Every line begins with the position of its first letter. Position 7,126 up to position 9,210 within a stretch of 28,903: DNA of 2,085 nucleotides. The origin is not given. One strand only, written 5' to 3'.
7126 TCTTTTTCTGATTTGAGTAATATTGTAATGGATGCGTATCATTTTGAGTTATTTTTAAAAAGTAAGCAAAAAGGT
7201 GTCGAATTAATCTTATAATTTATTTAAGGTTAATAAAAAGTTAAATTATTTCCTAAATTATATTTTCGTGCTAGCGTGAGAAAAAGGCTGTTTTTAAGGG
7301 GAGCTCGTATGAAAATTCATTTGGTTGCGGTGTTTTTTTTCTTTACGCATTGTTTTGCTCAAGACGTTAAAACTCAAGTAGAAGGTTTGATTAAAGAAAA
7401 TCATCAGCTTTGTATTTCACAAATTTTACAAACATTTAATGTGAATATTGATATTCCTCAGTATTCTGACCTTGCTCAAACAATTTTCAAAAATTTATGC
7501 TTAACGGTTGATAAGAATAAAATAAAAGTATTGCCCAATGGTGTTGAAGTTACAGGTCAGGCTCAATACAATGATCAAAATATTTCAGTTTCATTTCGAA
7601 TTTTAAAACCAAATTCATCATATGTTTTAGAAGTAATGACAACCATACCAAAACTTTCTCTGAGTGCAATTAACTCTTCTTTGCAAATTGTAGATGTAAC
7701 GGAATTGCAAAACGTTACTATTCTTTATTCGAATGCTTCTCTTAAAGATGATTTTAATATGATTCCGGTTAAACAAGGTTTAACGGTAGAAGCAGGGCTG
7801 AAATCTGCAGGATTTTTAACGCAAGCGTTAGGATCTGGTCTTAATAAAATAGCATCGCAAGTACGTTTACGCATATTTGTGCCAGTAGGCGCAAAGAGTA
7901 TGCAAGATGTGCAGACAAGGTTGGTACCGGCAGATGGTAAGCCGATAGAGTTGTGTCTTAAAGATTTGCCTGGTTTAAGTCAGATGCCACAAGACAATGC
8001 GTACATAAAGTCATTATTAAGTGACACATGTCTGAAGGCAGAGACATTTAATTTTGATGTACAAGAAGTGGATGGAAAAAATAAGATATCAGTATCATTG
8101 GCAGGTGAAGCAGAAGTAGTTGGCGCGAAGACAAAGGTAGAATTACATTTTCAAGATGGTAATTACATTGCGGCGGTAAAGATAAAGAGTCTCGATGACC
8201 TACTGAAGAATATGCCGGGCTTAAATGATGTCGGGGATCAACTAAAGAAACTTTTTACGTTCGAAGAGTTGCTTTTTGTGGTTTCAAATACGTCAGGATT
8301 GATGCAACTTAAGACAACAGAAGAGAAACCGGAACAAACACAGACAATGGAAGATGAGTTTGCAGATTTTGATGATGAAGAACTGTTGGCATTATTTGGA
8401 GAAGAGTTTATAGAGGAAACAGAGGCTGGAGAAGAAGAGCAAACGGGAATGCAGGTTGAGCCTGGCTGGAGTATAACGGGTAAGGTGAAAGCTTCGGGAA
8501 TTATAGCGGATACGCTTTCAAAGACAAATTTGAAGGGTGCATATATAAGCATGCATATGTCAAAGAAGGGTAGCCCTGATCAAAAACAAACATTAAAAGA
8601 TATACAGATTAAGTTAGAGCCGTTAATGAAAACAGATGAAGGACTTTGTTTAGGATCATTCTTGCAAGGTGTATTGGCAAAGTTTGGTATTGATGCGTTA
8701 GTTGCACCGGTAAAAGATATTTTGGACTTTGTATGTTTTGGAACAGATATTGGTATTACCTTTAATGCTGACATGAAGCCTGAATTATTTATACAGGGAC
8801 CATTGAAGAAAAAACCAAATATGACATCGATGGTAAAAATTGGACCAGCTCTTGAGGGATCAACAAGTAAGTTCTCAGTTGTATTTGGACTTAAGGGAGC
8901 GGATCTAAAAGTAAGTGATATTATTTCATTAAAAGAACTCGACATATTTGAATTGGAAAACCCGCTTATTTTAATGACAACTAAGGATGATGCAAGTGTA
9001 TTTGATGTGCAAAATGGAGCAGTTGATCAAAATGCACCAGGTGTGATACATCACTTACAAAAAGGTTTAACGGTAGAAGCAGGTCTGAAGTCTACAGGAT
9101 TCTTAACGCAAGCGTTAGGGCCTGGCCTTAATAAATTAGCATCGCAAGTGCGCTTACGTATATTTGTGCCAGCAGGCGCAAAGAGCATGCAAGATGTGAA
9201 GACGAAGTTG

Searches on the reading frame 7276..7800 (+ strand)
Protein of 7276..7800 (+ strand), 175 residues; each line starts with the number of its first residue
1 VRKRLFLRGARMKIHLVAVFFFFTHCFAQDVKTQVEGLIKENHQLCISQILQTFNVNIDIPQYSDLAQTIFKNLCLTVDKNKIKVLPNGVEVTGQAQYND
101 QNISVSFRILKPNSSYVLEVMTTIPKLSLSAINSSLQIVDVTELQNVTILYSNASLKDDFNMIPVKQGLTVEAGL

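Call 60: search_protein_families(library=pfam, proteins=[window:7276-7800:+], max_evalue=5)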
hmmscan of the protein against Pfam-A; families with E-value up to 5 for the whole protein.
window:7276-7800:+ (175 aa): 2 families
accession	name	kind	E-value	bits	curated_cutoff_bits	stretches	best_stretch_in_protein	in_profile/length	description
PF02025.20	IL5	-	0.013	16.2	24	1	39-77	35-73/112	Interleukin 5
PF07198.17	DUF1410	-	0.21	12.4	25.5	1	80-119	18-49/61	Protein of unknown function (DUF1410)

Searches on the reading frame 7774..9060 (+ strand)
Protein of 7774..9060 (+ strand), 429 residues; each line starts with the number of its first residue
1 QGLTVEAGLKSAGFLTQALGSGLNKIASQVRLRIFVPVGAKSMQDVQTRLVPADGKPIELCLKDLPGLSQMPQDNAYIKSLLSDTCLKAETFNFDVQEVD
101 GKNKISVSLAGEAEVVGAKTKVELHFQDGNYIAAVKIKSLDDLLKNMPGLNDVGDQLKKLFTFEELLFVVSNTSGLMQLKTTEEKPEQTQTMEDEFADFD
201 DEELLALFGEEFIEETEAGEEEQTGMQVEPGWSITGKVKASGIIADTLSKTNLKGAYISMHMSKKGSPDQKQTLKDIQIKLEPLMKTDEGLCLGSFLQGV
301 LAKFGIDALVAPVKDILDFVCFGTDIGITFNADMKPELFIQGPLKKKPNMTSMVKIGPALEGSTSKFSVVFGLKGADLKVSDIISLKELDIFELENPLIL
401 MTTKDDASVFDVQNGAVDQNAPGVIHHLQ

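Call 32: search_protein_representatives(alignment_id=A2)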
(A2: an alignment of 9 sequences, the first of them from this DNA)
Query: 9 sequences, 421 profile positions. Proteins with E-value up to 0.001 (for the whole library): 9; up to 1e-10: 7; up to 1e-30: 5. The best 9 are listed.
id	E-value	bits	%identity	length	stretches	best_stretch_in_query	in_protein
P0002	0.0e+00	2482.1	-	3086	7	1-420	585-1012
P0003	7.1e-194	661.0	-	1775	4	1-417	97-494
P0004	3.0e-77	276.8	-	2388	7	220-417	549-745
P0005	7.8e-48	179.9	-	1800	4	49-406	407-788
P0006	5.4e-34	134.3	-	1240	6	219-407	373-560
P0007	1.9e-22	96.3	-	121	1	147-238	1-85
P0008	4.0e-21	91.9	-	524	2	223-418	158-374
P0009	5.4e-08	48.7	-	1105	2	28-172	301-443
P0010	1.1e-06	44.3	-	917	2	23-127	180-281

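Call 34: predict_structure(alignment_id=A2)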
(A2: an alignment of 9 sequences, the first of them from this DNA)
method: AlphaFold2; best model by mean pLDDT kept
length: 429 residues; sequences in the alignment: 9
mean_pLDDT: 62.1   pTM: 0.57
mean pLDDT of the five models: 62.1, 61.8, 59.8, 57.1, 56.7
residues with pLDDT >= 90: 0; 70-90: 178; 50-70: 153; < 50: 98
segments of 3 or more residues with pLDDT < 50: 180-224, 267-271, 384-429
pLDDT, mean of each block of 10 residues (from residue 1): 75 59 68 80 72 71 70 75 77 66 72 82 79 82 78 76 79 69 31 31 33 29 53 77 67 65 54 61 63 71 64 67 73 73 69 67 59 54 46 27 34 38 34
secondary structure, 60 per line:
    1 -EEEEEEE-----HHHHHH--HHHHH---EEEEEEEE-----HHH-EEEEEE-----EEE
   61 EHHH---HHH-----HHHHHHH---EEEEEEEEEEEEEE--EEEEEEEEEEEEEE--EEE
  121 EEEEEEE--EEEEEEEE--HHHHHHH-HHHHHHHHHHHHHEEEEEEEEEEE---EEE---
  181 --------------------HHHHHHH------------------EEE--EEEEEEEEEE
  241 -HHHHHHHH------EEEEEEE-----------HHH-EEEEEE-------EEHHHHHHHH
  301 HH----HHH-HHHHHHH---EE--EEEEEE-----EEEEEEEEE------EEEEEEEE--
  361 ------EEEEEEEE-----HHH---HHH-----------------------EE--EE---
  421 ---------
elements in order: E2-8 H14-19 H22-26 E30-37 E47-52 E58-61 H76-82 E86-99 E102-115 E118-127 E130-137 H140-146 H148-160 E161-171 E175-177 H201-207 E226-228 E231-240 H242-249 E256-262 E278-283 H293-302 H311-317 E325-330 E336-344 E351-358 E367-374

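Call 38: fold_search(model_id=the predicted structure, library=pdb)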
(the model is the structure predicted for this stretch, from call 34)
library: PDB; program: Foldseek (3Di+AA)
matches with E <= 10: 415; with E <= 0.001: 0
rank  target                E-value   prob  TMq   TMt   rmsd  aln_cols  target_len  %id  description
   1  7tt5_P                8.7e-02  0.15  0.12  0.25  16.8       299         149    5  BamABCDE bound to substrate EspP in the open-sheet EspP state (released 2022-03-30)
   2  8daz_D                9.2e-02  0.33  0.17  0.19  16.1       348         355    8  Crystal structure of DMATS1 prenyltransferase in complex with L-Trp and GSPP (released 2022-09-28)
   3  4azr_A                1.5e-01  0.20  0.10  0.25  15.8       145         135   12  Human epidermal fatty acid-binding protein (FABP5) in complex with the endocannabinoid anandamide (released 2013-08-07)
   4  5tz6_A                1.9e-01  0.05  0.10  0.13  22.6       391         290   12  Crystal Structure of CurJ Dehydratase H978F Inactive Mutant In Complex with Compound 21 (released 2017-01-11)
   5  4azm_B                2.1e-01  0.16  0.09  0.24  16.7       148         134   11  Human epidermal fatty acid-binding protein (FABP5) in complex with the inhibitor BMS-309413 (released 2013-08-07)
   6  5o9c_A                2.6e-01  0.04  0.11  0.12  21.4       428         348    9  Crystal structure of Omp36 from Enterobacter aerogenes (released 2018-06-27)
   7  4lzi                  2.7e-01  0.08  0.12  0.16  17.3       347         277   12  Characterization of Solanum tuberosum Multicystatin and Significance of Core Domains (released 2014-02-26)
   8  7b91_A                2.9e-01  0.03  0.10  0.06  23.2       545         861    7  Structure of a minimal SF3B core in complex with pladienolide D (form I) (released 2021-08-04)
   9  7tt0_A                3.0e-01  0.08  0.12  0.10  21.4       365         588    7  BamABCDE bound to substrate EspP class 2 (released 2022-03-30)
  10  9fdg_MODEL_1_A        3.2e-01  0.12  0.14  0.25  15.7       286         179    8  Solution structure of a de novo designed 12-stranded transmembrane beta-barrel in LDAO micelles. (released 2024-10-16)
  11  6ekt                  3.2e-01  0.03  0.09  0.09  26.3       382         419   11  Structure of P47 from Clostridium botulinum A2 (released 2017-10-25)
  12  6xw9                  3.4e-01  0.12  0.09  0.22  12.6       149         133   12  Human myelin protein P2 mutant K120S (released 2020-04-08)
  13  3kg8_A                3.5e-01  0.05  0.11  0.15  22.0       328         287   11  Dehydratase domain from CurJ module of Curacin polyketide synthase (released 2010-01-19)
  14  8pyz_E                3.7e-01  0.04  0.12  0.13  19.6       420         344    8  Structure of Ompk36GD from Klebsiella pneumonia, solved at wavelength 4.13 A (released 2023-10-25)
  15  9grx_2                4.4e-01  0.03  0.08  0.11  25.4       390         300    6  NDH-PSI-LHCI supercomplex from S. oleracea (released 2025-02-12)
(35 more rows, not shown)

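Call 50: find_related_loci(query=A5, collection=metagenome_contigs, flank=6000)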
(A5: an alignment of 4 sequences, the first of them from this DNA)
Query A5 (429 aa) in metagenome_contigs; peptide patterns used: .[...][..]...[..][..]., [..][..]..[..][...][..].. (x = any residue, [..] = any of these).
235 stretches matched a pattern, but none encodes a relative of the query by tblastn (E <= 1e-3).

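Call 54: search_solved_structures(query=A2, max_evalue=10)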
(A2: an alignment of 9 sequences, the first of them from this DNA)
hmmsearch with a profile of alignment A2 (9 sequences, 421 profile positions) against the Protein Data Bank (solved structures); distinct sequences matched with E-value up to 10: 2.
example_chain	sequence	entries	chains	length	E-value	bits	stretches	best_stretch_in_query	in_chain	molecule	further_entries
2yci_X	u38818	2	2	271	0.99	11.5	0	211-288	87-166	5-METHYLTETRAHYDROFOLATE CORRINOID/IRON SULFUR PROTEIN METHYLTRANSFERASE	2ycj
2yck_X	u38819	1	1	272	1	11.5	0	211-288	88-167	5-METHYLTETRAHYDROFOLATE CORRINOID/IRON SULFUR PROTEIN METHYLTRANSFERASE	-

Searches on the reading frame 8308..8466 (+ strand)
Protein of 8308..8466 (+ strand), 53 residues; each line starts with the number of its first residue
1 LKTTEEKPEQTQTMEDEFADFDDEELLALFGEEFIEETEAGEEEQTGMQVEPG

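Call 53: find_homologous_proteins(query=window:8308-8466:+, max_evalue=10)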
Query seq(53 aa): no candidate shares three 5-residue words with the query. No homologue found.
